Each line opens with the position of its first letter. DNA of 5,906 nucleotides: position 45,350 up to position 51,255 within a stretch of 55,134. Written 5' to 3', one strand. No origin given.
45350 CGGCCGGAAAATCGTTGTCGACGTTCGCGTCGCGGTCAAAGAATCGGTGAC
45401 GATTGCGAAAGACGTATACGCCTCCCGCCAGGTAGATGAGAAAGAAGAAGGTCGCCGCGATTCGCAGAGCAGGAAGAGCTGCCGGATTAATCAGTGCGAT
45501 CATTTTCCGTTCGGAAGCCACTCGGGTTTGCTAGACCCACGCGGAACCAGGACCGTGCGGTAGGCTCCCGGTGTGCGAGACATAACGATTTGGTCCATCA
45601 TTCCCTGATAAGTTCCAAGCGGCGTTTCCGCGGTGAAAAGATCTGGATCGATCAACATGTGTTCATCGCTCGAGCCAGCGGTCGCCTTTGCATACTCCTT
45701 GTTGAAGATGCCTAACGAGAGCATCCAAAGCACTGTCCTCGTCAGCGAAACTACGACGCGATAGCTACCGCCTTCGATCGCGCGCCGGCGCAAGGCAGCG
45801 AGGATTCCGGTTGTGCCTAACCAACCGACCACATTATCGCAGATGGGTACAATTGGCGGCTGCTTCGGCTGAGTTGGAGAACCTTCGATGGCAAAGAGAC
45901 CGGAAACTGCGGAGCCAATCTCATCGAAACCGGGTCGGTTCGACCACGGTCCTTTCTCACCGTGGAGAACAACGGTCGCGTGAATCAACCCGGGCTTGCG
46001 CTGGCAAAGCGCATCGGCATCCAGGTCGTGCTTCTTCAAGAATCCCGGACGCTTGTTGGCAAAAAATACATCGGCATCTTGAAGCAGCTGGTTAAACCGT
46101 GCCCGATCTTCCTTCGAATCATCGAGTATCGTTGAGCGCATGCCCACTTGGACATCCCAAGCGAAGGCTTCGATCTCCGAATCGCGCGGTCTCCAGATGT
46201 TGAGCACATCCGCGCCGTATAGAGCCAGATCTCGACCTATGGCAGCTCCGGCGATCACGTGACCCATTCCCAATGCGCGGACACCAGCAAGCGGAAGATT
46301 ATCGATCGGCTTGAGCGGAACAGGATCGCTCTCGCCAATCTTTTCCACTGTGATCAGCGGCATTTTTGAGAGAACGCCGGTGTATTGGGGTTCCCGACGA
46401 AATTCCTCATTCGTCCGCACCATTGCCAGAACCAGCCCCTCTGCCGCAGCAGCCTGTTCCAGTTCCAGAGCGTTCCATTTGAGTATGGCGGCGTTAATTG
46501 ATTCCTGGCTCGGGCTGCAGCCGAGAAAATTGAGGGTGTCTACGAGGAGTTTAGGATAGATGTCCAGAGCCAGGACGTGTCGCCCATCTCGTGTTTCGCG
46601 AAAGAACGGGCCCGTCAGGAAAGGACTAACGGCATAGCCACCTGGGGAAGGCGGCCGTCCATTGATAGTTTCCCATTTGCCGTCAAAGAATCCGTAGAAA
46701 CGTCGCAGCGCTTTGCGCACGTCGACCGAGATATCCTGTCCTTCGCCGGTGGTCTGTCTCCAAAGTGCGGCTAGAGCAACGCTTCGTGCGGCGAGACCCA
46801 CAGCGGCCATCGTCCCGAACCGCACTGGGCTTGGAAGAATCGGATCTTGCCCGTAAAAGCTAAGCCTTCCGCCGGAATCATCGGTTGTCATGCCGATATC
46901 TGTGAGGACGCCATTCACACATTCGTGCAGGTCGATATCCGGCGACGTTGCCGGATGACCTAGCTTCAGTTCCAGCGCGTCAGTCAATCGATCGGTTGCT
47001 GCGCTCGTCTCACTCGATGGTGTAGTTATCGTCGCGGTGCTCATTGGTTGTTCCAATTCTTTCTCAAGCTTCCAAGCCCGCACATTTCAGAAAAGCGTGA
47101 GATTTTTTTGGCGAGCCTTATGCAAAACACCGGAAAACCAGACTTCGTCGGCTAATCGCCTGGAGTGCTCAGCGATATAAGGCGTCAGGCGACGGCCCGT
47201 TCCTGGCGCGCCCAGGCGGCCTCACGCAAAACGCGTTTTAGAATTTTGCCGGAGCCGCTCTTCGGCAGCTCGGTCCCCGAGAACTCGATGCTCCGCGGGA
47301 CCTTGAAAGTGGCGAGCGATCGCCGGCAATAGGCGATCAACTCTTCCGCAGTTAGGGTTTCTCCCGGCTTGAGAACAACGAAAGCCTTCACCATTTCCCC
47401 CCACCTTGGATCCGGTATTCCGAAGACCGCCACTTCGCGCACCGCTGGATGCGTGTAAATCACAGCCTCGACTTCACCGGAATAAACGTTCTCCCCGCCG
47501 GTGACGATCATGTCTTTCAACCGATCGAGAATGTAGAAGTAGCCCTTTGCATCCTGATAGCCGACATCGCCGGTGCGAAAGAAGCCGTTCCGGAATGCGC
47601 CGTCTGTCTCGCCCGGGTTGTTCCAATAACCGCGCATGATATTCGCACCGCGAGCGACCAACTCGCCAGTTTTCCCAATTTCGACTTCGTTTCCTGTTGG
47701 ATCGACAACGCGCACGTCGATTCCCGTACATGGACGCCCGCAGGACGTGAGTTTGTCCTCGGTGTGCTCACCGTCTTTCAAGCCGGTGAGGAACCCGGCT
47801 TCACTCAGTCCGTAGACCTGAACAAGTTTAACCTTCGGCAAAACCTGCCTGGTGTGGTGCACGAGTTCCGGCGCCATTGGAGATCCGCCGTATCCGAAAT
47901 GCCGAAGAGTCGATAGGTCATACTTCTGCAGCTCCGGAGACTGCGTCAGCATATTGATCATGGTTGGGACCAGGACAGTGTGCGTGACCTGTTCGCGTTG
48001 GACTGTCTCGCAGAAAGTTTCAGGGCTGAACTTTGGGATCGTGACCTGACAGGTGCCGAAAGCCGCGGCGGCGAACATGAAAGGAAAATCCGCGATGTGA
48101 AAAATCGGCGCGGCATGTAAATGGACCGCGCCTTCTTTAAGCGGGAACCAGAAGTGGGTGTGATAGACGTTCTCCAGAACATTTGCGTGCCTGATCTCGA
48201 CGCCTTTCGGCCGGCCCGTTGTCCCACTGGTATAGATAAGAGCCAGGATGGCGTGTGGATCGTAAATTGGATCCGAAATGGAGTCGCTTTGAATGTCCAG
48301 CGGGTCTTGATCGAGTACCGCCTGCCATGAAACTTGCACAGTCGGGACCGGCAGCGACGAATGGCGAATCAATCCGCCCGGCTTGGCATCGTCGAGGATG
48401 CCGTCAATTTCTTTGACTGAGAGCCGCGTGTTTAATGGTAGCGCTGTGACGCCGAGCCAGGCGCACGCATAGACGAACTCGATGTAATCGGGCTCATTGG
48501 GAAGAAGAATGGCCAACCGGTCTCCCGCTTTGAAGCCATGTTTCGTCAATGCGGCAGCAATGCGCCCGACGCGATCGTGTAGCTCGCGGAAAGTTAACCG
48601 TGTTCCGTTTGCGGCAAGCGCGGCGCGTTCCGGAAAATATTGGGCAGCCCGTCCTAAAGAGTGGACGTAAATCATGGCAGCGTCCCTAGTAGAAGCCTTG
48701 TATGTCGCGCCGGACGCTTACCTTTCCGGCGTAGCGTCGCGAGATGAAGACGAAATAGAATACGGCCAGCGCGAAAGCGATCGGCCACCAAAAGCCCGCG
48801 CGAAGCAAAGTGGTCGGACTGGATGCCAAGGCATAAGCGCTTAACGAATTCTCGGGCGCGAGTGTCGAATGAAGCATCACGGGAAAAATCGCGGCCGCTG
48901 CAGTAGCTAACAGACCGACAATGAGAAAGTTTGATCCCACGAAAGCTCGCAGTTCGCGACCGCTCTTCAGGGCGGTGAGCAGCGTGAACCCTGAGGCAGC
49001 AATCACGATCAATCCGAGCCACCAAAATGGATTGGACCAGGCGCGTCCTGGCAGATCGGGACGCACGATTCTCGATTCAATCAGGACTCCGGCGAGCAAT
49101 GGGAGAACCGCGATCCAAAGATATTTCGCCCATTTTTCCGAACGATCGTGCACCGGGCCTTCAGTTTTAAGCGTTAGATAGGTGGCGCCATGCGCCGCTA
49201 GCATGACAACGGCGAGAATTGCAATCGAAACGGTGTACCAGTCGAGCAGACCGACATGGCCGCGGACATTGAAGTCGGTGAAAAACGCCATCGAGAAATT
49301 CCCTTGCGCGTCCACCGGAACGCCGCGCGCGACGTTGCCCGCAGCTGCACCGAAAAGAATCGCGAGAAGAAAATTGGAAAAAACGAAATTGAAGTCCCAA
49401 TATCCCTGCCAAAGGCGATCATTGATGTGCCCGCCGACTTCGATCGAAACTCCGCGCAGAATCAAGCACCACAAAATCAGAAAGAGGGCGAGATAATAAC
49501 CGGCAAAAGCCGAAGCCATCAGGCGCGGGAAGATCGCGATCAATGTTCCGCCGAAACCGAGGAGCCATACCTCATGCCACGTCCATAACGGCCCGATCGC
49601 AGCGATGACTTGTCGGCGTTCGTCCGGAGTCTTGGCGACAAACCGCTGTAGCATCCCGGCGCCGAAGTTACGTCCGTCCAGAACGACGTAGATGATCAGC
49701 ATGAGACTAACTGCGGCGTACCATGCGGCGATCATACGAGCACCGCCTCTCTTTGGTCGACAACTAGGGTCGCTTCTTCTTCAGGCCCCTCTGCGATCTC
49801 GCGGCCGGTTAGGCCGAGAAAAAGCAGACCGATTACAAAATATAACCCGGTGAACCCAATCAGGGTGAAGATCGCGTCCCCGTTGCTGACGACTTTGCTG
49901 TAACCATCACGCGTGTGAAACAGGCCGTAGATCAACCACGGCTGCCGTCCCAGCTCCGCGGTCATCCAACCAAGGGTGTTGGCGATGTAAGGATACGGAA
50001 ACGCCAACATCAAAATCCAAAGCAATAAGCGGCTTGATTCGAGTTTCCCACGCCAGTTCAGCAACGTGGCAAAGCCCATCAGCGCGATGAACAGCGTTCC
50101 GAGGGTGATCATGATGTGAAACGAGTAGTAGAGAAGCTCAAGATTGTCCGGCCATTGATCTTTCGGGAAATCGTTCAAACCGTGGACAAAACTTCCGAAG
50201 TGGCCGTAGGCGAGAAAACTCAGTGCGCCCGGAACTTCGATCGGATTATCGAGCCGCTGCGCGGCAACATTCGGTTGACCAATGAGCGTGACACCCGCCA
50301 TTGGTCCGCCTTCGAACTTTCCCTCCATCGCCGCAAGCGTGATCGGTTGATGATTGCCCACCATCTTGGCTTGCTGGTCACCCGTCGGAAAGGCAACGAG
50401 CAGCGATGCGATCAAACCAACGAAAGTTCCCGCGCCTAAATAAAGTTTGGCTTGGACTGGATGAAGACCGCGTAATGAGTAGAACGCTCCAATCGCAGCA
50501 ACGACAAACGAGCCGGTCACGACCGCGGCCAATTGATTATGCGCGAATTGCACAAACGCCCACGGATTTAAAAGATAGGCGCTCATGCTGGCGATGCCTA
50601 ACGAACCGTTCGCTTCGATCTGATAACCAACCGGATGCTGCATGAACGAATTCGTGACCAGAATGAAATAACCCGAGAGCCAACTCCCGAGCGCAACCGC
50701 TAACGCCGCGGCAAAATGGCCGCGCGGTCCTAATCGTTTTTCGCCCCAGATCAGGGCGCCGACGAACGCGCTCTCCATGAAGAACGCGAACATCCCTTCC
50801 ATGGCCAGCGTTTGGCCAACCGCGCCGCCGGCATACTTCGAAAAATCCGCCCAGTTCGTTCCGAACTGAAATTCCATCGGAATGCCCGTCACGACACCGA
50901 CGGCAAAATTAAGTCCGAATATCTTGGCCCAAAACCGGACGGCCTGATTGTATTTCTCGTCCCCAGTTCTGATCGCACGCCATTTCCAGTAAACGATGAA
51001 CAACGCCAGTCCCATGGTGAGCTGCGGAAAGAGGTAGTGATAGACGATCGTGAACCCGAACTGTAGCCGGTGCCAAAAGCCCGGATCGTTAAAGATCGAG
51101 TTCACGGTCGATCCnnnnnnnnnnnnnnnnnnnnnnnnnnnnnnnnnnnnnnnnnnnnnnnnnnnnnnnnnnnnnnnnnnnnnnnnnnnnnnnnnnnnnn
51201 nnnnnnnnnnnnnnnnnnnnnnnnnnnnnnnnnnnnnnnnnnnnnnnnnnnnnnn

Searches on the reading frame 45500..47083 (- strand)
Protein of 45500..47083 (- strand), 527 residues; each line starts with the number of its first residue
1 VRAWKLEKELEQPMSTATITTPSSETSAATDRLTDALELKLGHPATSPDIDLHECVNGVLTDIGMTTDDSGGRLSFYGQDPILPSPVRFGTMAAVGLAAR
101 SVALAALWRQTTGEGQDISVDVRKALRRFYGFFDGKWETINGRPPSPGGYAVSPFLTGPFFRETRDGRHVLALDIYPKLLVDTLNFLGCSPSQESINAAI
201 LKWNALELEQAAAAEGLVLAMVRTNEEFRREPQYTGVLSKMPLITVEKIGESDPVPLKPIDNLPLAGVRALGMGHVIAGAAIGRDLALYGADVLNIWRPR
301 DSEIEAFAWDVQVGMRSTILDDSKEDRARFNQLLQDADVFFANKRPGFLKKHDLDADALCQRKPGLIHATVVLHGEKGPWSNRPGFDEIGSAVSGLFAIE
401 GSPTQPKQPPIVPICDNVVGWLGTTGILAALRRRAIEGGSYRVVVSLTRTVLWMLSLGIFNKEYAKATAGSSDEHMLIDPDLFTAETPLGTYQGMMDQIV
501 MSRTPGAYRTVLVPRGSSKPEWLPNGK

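Call 12: search_protein_families(library=pfam, proteins=[window:45500-47083:-], max_evalue=0.001)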
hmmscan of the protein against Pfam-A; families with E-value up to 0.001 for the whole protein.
window:45500-47083:- (527 aa): 1 family
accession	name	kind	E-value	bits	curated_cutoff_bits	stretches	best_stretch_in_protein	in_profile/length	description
PF02515.22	CoA_transf_3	-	1.5e-41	143.2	23.3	1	265-468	1-216/366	CoA-transferase family III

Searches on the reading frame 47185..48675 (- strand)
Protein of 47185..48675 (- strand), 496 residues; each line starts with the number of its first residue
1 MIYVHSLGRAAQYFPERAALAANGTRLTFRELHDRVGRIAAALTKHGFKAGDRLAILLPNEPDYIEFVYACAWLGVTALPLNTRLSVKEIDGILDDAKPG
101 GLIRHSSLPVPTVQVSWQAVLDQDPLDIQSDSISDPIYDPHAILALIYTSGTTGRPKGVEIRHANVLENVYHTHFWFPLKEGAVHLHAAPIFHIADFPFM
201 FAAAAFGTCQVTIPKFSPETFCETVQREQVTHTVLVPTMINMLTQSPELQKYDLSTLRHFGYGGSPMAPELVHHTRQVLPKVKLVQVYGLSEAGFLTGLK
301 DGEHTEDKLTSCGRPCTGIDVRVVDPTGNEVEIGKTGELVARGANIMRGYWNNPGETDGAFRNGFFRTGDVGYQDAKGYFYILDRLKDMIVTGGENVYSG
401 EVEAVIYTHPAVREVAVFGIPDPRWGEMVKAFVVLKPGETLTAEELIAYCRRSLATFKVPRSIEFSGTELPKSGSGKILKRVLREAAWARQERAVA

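Call 12: search_protein_families(library=pfam, proteins=[window:47185-48675:-], max_evalue=0.001)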
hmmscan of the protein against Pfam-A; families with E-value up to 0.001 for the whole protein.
window:47185-48675:- (496 aa): 2 families
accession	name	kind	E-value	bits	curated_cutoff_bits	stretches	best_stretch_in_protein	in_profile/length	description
PF00501.34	AMP-binding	-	5.7e-89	299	29.9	1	9-351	3-384/384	AMP-binding enzyme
PF13193.12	AMP-binding_C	-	3e-25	89.4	24.5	1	401-477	1-76/76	AMP-binding enzyme C-terminal domain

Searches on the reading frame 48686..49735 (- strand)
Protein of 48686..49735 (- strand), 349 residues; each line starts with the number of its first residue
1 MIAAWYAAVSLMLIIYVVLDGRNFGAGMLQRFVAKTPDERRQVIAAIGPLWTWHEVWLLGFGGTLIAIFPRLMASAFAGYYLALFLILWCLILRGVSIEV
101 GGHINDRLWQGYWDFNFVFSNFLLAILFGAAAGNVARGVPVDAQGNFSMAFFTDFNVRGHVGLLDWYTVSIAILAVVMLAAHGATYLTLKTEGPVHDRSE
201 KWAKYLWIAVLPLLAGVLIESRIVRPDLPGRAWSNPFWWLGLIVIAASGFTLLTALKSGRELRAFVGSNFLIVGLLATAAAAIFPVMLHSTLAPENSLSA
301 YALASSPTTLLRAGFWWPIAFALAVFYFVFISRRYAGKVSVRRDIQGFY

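Call 12: search_protein_families(library=pfam, proteins=[window:48686-49735:-], max_evalue=0.001)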
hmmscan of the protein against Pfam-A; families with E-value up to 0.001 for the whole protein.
window:48686-49735:- (349 aa): 1 family
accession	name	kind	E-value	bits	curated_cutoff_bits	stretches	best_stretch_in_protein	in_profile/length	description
PF02322.20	Cyt_bd_oxida_II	-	1.2e-64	219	35.6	1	4-331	4-298/302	Cytochrome bd terminal oxidase subunit II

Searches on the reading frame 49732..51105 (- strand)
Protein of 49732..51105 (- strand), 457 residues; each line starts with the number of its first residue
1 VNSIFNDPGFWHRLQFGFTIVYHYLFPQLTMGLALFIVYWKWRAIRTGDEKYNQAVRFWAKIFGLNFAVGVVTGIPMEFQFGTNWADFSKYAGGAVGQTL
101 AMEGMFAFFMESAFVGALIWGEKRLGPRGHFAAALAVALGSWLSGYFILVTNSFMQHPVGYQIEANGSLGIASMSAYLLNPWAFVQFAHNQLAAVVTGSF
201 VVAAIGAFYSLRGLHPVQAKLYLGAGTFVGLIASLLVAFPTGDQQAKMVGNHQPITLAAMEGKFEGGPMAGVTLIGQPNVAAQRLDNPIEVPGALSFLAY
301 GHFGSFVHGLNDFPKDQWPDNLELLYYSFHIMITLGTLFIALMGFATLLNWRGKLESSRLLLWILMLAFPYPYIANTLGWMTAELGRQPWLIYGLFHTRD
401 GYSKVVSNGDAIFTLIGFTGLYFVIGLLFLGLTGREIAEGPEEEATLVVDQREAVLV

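Call 78: search_protein_families(library=pfam, proteins=[window:49732-51105:-], max_evalue=0.001)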
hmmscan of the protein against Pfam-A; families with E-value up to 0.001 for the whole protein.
window:49732-51105:- (457 aa): 1 family
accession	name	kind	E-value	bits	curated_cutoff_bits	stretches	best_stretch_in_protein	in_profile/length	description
PF01654.22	Cyt_bd_oxida_I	-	4.7e-141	470.6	26.2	1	11-441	1-418/418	Cytochrome bd terminal oxidase subunit I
